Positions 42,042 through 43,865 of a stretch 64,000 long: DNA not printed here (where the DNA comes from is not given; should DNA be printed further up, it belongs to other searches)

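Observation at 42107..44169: Amidase_2 fused to a LytM/M23 domain with substituted metal ligands, an EF-hand-like loop and an unknown C-terminal domain, at the T6SS border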

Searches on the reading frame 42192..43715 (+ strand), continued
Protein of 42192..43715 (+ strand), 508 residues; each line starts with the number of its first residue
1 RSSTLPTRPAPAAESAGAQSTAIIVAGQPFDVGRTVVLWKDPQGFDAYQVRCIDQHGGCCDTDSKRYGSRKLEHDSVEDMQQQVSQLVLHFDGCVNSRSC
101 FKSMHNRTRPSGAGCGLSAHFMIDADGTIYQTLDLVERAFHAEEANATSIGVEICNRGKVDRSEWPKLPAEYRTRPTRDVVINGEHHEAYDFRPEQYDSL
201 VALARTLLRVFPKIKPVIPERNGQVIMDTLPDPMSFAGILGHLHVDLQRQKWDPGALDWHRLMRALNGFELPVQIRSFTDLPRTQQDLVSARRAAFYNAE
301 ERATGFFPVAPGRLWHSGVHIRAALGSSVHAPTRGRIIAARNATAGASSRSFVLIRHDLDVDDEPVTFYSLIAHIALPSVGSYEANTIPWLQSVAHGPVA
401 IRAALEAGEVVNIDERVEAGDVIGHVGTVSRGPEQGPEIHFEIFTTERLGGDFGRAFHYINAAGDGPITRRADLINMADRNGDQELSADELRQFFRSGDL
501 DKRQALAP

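Call 15: find_encoding_contigs(protein=P0101, flank=10000, max_places=2)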
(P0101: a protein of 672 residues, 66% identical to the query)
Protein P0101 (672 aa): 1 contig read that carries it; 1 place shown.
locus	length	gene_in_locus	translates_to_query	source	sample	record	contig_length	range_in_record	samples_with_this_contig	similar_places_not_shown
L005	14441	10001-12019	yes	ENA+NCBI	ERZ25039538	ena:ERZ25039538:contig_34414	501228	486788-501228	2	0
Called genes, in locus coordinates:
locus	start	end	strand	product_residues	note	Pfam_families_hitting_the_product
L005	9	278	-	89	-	-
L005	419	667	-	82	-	PF04014:MazE_antitoxin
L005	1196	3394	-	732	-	PF05954:Phage_GPD, PF20093:DUF6484 (faint), PF06715:Gp5_C (faint), PF04717:Phage_base_V, PF22178:Gp5_trimer_C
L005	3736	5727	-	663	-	-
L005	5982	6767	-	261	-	-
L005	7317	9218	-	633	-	PF16697:Yop-YscD_cpl (faint), PF00498:FHA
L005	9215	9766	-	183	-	PF00498:FHA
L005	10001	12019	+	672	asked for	PF01510:Amidase_2, PF01551:Peptidase_M23 (faint)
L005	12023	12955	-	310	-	PF09867:TagF_N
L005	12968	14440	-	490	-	?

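Call 19: find_encoding_contigs(protein=P0001, flank=3000, max_places=2)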
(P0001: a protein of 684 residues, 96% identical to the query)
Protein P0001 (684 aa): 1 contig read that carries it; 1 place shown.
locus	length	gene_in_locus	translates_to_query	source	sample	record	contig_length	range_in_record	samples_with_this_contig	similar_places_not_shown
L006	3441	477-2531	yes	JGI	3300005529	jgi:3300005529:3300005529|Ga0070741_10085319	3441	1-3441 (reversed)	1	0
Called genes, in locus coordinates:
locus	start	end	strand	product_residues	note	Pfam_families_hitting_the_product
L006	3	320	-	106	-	?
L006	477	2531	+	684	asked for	PF01510:Amidase_2, PF01551:Peptidase_M23 (faint)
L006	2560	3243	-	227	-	-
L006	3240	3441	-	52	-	?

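Call 26: search_protein_families(library=pfam, proteins=[L003:7241-9115:-, L003:9112-9894:-, L003:6272-7207:+, L003:5916-6272:+, L002:7079-9130:-, L002:9127-9897:-, L002:12213-12671:-, L006:2560-3243:-], max_evalue=0.1)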
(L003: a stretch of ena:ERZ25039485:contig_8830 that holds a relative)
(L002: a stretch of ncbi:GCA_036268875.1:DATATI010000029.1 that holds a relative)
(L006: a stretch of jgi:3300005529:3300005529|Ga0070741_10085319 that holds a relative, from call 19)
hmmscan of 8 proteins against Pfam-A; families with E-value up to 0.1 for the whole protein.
L003:7241-9115:- (624 aa): 1 family
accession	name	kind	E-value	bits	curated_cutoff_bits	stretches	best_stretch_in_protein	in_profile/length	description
PF16697.10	Yop-YscD_cpl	-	7.4e-06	26.6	33.2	1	527-609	8-92/94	Inner membrane component of T3SS, cytoplasmic domain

L003:9112-9894:- (260 aa): 3 families
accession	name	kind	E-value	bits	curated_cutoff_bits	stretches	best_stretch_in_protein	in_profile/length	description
PF00498.31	FHA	-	1.3e-11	45.2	20.7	1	174-241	8-67/67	FHA domain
PF16697.10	Yop-YscD_cpl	-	0.024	15.3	33.2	1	177-248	29-91/94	Inner membrane component of T3SS, cytoplasmic domain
PF07754.17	HVO_2753_ZBP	-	0.036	14.3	33.2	1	76-102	12-34/46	Small zinc finger protein HVO_2753-like, Zn-binding pocket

L003:6272-7207:+ (311 aa): 0 families

L003:5916-6272:+ (118 aa): 1 family
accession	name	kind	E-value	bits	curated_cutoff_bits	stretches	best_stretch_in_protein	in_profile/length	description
PF20232.3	T6SS_FHA_C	-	6e-11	42.9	23.7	1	18-102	89-178/180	C-terminal domain of Type VI secretion system FHA protein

L002:7079-9130:- (683 aa): 0 families

L002:9127-9897:- (256 aa): 2 families
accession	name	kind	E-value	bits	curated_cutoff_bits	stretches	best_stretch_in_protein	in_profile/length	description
PF00498.31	FHA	-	8.1e-09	36.2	20.7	1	174-238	12-67/67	FHA domain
PF07754.17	HVO_2753_ZBP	-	0.011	15.9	33.2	1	81-107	15-37/46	Small zinc finger protein HVO_2753-like, Zn-binding pocket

L002:12213-12671:- (152 aa): 1 family
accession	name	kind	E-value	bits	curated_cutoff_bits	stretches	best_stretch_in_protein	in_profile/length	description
PF09722.15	Xre_MbcA_ParS_C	-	0.048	14.1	24.5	0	126-149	28-51/51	Antitoxin Xre/MbcA/ParS C-terminal toxin-binding domain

L006:2560-3243:- (227 aa): 0 families

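Call 32: search_protein_representatives(protein=P0001)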
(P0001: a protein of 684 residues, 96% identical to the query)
Query: 684 residues. Proteins with E-value up to 0.001 (for the whole library): 1343; up to 1e-10: 644; up to 1e-30: 151. The best 150 are listed.
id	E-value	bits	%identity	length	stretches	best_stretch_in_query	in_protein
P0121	2.9e-268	908.2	62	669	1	38-684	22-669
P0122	5.5e-185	633.0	63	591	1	98-572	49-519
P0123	4.9e-174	596.8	48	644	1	30-664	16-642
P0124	8.3e-160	549.8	59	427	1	12-438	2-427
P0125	2.6e-158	544.8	44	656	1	45-683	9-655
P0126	1.8e-141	489.2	46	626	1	63-683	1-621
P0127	8.3e-129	447.3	49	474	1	205-678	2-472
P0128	4.6e-105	368.9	61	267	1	419-684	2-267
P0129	2.6e-103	363.1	57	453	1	45-340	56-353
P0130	9.8e-99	347.9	44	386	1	298-684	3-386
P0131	6.0e-94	332.1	40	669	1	31-611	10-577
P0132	1.2e-88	314.6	38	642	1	47-612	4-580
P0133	3.0e-86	306.7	76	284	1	37-213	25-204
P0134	2.5e-82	293.7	51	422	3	48-303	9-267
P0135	9.2e-82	291.9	38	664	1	89-611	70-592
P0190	2.1e-42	161.8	34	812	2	91-421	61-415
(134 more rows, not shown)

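Call 34: find_related_loci(query=A1, collection=genome_contigs, flank=10000)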
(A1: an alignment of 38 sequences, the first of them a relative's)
Query A1 (684 aa) in genome_contigs; peptide patterns used: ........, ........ (x = any residue, [..] = any of these).
54 stretches matched a pattern; 48 encode a relative of the query (tblastn E <= 1e-3); 48 distinct loci.
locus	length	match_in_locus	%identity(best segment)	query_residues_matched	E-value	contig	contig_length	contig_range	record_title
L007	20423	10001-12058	93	1-684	0e+0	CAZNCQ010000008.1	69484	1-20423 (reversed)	MAG TPA_asm: uncultured Myxococcales bacterium isolate binchicken_co54_362 genome assembly, contig: NODE_605_length_6948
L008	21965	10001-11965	89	32-684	0e+0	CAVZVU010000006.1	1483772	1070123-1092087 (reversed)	MAG: uncultured proteobacterium isolate MFD02134.bin.2.219 genome assembly, contig: contig_9406, whole genome shotgun se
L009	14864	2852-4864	82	18-683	0e+0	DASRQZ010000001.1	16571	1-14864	MAG TPA_asm: Polyangia bacterium isolate SMAG_U4460 k141_2791166, whole genome shotgun sequence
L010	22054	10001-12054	94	1-684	0e+0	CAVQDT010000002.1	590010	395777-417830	MAG: uncultured proteobacterium isolate MFD02134.bin.2.171 genome assembly, contig: contig_12254, whole genome shotgun s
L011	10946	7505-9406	78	52-684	0e+0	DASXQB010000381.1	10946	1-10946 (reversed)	MAG TPA_asm: Polyangia bacterium isolate SMAG_U5423 k141_2248408, whole genome shotgun sequence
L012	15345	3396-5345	76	37-684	0e+0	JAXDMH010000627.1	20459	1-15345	MAG: Myxococcales bacterium isolate BP_637 scaffold_1594436, whole genome shotgun sequence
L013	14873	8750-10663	76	48-684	0e+0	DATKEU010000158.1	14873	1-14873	MAG TPA_asm: Polyangia bacterium isolate SMAG_U14507 k141_704176, whole genome shotgun sequence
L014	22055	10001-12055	70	4-684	0e+0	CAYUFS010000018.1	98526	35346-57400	MAG TPA_asm: uncultured Myxococcales bacterium isolate binchicken_co54_263 genome assembly, contig: NODE_273_length_9852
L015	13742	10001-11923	75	48-684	0e+0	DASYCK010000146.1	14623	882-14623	MAG TPA_asm: Polyangia bacterium isolate SMAG_U4931 k141_499315, whole genome shotgun sequence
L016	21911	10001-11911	72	46-684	0e+0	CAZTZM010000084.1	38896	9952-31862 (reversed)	MAG TPA_asm: uncultured Myxococcales bacterium isolate binchicken_co84_305 genome assembly, contig: k141_1173084, whole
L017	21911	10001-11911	72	46-684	0e+0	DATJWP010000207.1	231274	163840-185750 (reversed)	MAG TPA_asm: Polyangia bacterium isolate SMAG_U15102 k141_2656569, whole genome shotgun sequence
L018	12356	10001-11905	70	48-684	0e+0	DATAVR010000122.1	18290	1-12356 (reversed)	MAG TPA_asm: Polyangia bacterium isolate SMAG_U5604 k141_1975057, whole genome shotgun sequence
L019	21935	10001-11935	70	43-684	0e+0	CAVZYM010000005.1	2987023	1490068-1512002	MAG: uncultured proteobacterium isolate MFD01916.bin.2.64 genome assembly, contig: contig_8830, whole genome shotgun seq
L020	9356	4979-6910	71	35-683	0e+0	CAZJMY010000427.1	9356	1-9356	MAG TPA_asm: uncultured Myxococcales bacterium isolate binchicken_co84_298 genome assembly, contig: k141_1313227, whole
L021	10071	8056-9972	70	50-684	0e+0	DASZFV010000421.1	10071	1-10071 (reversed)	MAG TPA_asm: Polyangia bacterium isolate SMAG_U6531 k141_5847066, whole genome shotgun sequence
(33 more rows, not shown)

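Call 40: predict_structure(alignment_id=A1)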
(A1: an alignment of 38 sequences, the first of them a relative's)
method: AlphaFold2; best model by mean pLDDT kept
length: 684 residues; sequences in the alignment: 38
mean_pLDDT: 62.2   pTM: 0.53
mean pLDDT of the five models: 62.2, 58.6, 55.6, 53.0, 46.5
residues with pLDDT >= 90: 43; 70-90: 237; 50-70: 189; < 50: 215
segments of 3 or more residues with pLDDT < 50: 1-45, 68-76, 82-86, 89-99, 133-144, 243-283, 291-311, 324-340, 544-546, 622-634, 647-669, 673-684
pLDDT, mean of each block of 10 residues (from residue 1): 34 31 33 31 55 79 65 49 48 44 73 67 63 44 62 81 59 66 73 75 67 68 78 72 48 42 36 35 51 37 33 55 43 45 64 73 92 86 86 89 88 85 91 92 81 74 75 87 77 56 65 61 65 74 58 75 80 68 75 77 78 67 43 50 52 34 36 42 38
secondary structure, 60 per line:
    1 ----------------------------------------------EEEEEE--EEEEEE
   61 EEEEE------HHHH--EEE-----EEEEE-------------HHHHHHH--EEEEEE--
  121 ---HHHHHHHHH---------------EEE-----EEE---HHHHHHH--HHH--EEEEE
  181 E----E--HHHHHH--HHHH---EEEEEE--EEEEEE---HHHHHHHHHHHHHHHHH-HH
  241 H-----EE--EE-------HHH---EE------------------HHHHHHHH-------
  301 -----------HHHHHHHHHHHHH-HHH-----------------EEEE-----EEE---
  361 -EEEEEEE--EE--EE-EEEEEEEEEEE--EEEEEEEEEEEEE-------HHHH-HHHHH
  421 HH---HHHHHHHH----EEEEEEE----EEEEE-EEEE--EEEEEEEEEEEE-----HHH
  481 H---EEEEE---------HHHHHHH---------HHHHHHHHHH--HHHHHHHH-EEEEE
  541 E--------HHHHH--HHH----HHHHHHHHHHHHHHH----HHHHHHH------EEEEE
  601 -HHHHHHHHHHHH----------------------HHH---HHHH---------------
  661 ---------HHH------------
elements in order (helices of 4 or more, strands of 3 or more residues): E47-52 E55-65 H72-75 E78-80 E86-90 H104-110 E113-118 H124-132 E148-150 E156-158 H162-168 E176-181 H189-194 H197-200 E204-209 E212-217 H221-237 H286-293 H312-324 E346-349 E355-357 E362-368 E378-388 E391-403 H411-414 H416-422 H426-433 E438-444 E449-453 E455-458 E461-472 H478-481 E485-489 H499-505 H515-524 H527-534 E536-541 H550-554 H564-578 H583-589 E596-600 H602-613 H642-645
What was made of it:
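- Tried and rejected: Poor, with pLDDT 62 (call 40).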
